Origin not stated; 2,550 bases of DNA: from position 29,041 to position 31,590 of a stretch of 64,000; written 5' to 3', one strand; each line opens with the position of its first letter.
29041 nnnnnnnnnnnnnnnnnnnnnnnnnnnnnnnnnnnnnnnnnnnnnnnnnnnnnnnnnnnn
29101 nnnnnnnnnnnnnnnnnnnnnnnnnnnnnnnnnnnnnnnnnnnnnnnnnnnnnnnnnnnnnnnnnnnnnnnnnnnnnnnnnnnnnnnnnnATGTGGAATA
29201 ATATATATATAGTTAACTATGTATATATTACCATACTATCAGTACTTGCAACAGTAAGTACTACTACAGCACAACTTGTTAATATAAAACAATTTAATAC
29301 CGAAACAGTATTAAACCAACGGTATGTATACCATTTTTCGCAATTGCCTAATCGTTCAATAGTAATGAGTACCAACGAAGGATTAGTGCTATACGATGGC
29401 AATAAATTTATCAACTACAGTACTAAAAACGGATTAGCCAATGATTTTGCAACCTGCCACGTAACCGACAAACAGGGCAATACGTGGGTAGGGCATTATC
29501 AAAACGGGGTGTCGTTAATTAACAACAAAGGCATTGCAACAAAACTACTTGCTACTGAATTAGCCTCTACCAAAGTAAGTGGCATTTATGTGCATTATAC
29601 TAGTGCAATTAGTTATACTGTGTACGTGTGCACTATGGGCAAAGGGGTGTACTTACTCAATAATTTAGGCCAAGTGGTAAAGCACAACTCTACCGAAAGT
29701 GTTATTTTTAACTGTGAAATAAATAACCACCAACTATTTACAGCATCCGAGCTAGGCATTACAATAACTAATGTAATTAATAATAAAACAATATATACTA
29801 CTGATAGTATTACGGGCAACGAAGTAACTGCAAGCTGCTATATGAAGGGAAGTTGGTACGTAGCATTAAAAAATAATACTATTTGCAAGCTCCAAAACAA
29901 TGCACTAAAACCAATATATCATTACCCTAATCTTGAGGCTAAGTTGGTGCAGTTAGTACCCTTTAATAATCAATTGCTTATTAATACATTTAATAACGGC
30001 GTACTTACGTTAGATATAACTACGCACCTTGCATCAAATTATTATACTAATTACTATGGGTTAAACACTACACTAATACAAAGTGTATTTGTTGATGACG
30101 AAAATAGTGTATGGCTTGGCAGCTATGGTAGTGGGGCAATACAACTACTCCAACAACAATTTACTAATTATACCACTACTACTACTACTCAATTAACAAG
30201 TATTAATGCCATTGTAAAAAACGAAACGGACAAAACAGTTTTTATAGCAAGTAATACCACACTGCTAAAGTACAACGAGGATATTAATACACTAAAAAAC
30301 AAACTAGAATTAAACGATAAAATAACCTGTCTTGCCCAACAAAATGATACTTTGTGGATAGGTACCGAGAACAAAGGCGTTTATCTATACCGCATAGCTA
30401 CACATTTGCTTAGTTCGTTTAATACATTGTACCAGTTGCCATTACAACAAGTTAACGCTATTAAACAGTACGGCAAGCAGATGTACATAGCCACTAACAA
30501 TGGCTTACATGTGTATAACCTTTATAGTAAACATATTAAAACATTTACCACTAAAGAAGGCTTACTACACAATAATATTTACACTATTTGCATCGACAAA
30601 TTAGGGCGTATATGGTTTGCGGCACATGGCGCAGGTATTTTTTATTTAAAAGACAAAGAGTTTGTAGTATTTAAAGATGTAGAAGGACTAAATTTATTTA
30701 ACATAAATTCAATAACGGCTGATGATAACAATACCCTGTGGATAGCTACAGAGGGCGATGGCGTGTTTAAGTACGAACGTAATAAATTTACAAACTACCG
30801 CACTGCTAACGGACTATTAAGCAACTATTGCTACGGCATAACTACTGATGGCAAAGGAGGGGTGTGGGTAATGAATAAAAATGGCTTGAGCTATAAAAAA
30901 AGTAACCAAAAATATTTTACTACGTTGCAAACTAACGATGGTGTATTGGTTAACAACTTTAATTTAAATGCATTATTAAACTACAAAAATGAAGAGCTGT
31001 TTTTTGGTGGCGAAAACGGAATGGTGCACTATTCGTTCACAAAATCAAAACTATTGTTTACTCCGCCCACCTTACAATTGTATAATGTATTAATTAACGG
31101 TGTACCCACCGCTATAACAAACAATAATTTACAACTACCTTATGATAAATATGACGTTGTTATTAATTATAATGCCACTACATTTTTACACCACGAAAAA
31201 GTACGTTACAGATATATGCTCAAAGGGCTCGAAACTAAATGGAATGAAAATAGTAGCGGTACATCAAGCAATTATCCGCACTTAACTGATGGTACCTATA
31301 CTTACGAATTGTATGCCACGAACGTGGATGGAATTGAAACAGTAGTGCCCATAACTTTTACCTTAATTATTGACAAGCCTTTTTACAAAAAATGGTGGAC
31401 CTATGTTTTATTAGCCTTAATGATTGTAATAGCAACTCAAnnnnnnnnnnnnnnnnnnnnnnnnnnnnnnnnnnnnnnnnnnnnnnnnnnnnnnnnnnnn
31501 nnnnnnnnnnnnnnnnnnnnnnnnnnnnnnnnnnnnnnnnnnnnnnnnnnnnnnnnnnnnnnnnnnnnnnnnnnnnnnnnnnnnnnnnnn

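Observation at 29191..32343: Beta-propeller/Y_Y_Y periplasmic sensor fused to a cytoplasmic PP2C phosphatase instead of a histidine kinase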

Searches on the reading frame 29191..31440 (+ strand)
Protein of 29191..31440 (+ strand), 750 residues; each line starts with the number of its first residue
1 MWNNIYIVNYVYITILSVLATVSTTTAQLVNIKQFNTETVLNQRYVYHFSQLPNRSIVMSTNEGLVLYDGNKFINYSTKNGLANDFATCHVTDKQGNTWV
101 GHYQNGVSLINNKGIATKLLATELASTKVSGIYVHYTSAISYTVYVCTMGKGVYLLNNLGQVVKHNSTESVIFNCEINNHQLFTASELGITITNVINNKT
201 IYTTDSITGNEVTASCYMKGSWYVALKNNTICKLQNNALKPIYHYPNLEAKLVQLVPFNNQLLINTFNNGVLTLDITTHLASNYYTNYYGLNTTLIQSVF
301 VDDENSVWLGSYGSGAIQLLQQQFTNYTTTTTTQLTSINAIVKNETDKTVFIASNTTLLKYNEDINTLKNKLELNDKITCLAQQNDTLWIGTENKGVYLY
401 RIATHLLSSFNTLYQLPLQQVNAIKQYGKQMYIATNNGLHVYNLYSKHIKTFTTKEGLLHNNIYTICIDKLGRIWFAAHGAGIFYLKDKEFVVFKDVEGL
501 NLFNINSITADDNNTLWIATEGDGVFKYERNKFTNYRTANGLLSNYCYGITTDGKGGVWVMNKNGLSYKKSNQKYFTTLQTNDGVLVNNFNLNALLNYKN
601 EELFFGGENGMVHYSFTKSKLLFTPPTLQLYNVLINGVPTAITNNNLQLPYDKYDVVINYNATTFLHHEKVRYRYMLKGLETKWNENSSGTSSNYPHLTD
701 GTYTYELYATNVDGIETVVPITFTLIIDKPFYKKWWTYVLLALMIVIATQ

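Call 39: search_solved_structures(query=window:29191-31440:+, max_evalue=0.01, show_alignments=0)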
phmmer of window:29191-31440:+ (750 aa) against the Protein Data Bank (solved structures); distinct sequences matched with E-value up to 0.01: 4.
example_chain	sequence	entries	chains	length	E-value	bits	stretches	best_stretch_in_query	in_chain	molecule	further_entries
4a2l_A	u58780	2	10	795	6.7e-40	140.3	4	505-733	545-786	TWO-COMPONENT SYSTEM SENSOR HISTIDINE KINASE/RESPONSE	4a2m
3v9f_A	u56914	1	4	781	6.2e-31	110.6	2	287-707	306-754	Two-component system sensor histidine kinase/response regulator, hybrid (One-component sys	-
3va6_A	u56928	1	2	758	3.2e-19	71.9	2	287-615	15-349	Two-component system sensor histidine kinase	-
3ott_A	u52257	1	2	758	3.2e-19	71.9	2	287-615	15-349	Two-component system sensor histidine kinase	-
